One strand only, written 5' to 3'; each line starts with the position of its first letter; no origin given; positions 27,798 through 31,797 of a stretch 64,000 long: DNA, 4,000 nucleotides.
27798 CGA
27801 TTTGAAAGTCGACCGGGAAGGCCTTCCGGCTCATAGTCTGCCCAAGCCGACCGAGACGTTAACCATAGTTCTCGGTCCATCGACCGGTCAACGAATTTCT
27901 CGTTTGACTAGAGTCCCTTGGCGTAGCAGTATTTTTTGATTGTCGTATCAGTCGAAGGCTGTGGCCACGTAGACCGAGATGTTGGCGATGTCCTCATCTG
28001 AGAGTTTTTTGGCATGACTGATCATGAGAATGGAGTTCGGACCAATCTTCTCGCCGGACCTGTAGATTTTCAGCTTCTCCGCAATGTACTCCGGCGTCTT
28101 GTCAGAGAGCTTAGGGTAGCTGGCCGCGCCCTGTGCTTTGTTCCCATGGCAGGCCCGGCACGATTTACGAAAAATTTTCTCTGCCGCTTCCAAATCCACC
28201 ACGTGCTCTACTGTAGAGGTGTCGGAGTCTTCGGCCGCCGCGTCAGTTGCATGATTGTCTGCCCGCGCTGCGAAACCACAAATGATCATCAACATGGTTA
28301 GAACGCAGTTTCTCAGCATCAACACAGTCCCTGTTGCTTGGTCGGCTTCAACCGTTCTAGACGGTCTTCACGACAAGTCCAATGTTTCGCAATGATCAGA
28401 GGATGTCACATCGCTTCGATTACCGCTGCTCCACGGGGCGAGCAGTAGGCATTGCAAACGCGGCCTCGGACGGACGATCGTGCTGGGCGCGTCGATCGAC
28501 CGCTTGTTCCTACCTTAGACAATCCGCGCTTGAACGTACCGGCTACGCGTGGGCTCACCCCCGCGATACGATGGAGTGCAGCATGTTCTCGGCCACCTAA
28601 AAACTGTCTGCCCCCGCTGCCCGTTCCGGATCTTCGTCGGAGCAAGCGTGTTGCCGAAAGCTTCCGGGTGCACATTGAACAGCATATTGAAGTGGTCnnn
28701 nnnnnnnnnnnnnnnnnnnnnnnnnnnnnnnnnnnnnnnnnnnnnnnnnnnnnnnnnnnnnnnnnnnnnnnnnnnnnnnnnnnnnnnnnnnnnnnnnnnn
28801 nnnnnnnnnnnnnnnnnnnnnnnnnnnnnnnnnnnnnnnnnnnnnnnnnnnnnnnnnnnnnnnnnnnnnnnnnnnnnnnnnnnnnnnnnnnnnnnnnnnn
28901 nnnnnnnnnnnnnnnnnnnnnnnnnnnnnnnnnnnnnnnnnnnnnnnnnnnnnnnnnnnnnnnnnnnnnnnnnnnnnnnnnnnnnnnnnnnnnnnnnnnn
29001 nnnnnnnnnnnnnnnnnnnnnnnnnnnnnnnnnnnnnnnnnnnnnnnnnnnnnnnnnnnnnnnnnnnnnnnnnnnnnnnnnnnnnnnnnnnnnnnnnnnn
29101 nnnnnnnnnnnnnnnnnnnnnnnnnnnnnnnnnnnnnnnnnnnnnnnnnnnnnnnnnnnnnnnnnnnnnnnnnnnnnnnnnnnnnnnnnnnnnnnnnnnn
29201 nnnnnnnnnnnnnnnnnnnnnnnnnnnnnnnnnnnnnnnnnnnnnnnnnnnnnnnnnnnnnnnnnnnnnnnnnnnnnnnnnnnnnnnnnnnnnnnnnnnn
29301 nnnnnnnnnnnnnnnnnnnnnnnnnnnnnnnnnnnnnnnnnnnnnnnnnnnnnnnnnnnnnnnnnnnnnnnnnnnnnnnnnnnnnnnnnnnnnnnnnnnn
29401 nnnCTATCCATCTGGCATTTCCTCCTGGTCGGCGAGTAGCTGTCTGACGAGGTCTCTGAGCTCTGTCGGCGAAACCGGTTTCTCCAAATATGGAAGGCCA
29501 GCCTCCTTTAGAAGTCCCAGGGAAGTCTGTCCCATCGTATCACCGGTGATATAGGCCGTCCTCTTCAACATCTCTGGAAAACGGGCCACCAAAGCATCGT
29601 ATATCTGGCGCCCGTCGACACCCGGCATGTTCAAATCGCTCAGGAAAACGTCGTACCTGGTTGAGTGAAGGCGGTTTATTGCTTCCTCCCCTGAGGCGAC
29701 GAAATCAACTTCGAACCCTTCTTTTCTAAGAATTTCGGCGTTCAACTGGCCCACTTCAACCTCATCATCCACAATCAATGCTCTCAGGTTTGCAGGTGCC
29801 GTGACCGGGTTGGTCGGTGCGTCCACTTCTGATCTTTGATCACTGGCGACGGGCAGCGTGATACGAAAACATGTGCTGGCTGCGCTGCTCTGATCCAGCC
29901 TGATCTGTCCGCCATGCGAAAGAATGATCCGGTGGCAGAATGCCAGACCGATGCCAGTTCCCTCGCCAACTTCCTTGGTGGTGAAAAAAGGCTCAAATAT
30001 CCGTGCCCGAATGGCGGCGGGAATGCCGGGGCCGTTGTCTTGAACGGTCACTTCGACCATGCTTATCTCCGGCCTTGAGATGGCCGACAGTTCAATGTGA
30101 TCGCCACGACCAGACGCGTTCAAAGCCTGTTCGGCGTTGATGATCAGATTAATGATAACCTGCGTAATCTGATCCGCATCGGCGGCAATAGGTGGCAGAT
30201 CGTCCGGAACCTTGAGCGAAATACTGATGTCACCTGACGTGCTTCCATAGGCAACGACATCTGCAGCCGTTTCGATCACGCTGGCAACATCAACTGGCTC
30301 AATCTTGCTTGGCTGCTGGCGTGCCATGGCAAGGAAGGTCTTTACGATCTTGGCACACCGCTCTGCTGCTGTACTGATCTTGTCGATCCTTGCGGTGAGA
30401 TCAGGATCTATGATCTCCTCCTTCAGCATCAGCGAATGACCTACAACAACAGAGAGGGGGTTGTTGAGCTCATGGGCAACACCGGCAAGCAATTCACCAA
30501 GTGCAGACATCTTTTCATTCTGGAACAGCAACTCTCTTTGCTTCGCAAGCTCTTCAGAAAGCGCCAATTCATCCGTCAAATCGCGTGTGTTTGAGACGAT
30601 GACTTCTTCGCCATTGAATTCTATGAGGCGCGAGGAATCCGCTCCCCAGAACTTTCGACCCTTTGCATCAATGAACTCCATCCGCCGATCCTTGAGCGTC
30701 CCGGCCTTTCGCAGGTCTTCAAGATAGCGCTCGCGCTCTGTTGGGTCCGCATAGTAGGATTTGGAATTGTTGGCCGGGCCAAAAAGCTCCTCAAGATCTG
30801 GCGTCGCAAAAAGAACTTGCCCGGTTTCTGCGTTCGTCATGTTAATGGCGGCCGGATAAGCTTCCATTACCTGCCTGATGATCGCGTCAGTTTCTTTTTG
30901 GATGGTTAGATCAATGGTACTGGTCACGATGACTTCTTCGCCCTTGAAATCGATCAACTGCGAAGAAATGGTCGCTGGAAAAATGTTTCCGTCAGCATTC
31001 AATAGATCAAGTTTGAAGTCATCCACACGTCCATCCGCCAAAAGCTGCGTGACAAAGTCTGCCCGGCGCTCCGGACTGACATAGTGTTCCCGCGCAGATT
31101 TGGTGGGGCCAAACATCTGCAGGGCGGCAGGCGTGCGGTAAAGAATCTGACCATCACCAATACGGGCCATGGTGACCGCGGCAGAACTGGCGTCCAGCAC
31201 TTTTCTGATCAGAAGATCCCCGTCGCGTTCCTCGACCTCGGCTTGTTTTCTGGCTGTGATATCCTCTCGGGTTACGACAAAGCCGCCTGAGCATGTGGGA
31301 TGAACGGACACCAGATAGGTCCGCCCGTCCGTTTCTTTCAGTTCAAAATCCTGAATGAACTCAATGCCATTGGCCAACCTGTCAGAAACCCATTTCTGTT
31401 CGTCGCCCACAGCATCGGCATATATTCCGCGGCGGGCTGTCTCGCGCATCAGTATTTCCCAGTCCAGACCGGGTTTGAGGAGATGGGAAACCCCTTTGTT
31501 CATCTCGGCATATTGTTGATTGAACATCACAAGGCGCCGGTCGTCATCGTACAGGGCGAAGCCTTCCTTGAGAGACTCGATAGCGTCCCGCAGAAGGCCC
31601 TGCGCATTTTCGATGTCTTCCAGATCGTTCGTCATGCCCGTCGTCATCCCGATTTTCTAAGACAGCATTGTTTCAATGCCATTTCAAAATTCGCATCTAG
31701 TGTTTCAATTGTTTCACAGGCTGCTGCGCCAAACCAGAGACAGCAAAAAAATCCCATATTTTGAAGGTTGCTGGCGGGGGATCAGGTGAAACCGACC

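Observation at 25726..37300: Integrase-less ~11.5-kb redox and gas-signalling island between two convergent SLC13 paralogs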

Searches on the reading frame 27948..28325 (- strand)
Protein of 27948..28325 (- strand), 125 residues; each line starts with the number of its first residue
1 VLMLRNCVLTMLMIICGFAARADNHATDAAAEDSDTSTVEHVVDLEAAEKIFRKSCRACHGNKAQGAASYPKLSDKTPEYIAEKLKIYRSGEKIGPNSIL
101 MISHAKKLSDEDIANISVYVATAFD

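Call 3: search_protein_families(library=pfam, proteins=[window:27948-28325:-])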
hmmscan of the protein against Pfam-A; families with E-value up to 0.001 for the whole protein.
window:27948-28325:- (125 aa): 2 families
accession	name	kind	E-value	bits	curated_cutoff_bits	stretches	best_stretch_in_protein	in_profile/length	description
PF00034.26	Cytochrom_C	-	2.8e-09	38.6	21.3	1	46-122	2-88/90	Cytochrome c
PF13442.11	Cytochrome_CBB3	-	2e-08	34.9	27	1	45-120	3-68/68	Cytochrome C oxidase, cbb3-type, subunit III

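Call 24: search_protein_families(library=ncbifam, proteins=[window:27948-28325:-], max_evalue=0.00001)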
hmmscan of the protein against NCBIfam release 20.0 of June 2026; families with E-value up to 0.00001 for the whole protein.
window:27948-28325:- (125 aa): 5 families
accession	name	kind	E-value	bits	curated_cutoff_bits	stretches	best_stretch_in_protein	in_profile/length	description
NF045774.1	cytochro_C551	exception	4.7e-08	33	118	1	8-107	6-101/110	cytochrome c551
TIGR00782.1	ccoP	equivalog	9e-08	31.8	179.95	1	47-121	109-190/285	cytochrome-c oxidase, cbb3-type subunit III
NF045773.1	cytochro_C550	exception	3.1e-07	30.3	125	1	11-96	18-100/118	cytochrome c550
NF050122.1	bc1_QcrC_actin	exception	2e-06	27.3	200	1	9-73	11-69/253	cytochrome bc1 complex diheme cytochrome c subunit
NF011054.0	PRK14486.1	equivalog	3.3e-06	26.8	447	1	32-121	202-288/294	putative bifunctional cbb3-type cytochrome c oxidase subunit II/cytochrome c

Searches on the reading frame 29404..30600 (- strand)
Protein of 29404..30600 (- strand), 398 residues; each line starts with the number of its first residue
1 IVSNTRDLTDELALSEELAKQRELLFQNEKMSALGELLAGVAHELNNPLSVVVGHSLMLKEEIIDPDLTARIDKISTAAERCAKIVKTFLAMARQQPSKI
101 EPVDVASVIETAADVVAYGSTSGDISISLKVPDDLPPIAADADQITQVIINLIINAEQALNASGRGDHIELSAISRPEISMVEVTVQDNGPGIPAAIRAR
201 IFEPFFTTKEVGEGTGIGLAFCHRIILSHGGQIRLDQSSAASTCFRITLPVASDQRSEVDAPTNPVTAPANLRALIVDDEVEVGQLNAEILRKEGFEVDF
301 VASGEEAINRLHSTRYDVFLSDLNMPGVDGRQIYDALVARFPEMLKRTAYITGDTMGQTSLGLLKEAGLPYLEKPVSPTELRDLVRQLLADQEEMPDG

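Call 46: search_protein_families(library=pfam, proteins=[window:29404-30600:-], max_evalue=0.1)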
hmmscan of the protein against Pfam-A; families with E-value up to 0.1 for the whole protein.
window:29404-30600:- (398 aa): 4 families
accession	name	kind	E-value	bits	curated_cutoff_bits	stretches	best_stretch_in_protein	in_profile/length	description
PF02518.31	HATPase_c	-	5e-23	82.1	26.4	1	141-252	2-110/111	Histidine kinase-, DNA gyrase B-, and HSP90-like ATPase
PF00072.30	Response_reg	-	2.9e-17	63.3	30.2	1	275-385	2-110/111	Response regulator receiver domain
PF00512.31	HisKA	-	2.9e-12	46.9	26.9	1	34-96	2-64/66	His Kinase A (phospho-acceptor) domain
PF14501.12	HATPase_c_5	-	0.048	14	22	1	145-239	6-92/102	GHKL domain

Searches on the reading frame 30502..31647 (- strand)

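Call 46: search_protein_families(library=pfam, proteins=[window:30502-31647:-], max_evalue=0.1)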
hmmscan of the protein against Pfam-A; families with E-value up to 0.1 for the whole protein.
window:30502-31647:- (382 aa): 6 families
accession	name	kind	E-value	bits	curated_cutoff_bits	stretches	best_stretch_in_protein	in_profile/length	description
PF12860.13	PAS_7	-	9.3e-19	68.1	27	1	23-137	1-114/115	PAS fold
PF13188.13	PAS_8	-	1.1e-10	41.5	21.8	2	146-187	2-40/65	PAS domain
PF13426.13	PAS_9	-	1.6e-09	38.4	27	1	164-248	9-102/103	PAS domain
PF00989.32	PAS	-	0.0011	19.3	22.6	0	148-180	4-35/113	PAS fold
PF06003.18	SMN_Tudor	-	0.0016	18.9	22.7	1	210-241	7-36/58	Survival motor neuron protein (SMN), Tudor domain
PF08448.16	PAS_4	-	0.021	15.5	23.1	0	24-135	2-110/110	PAS fold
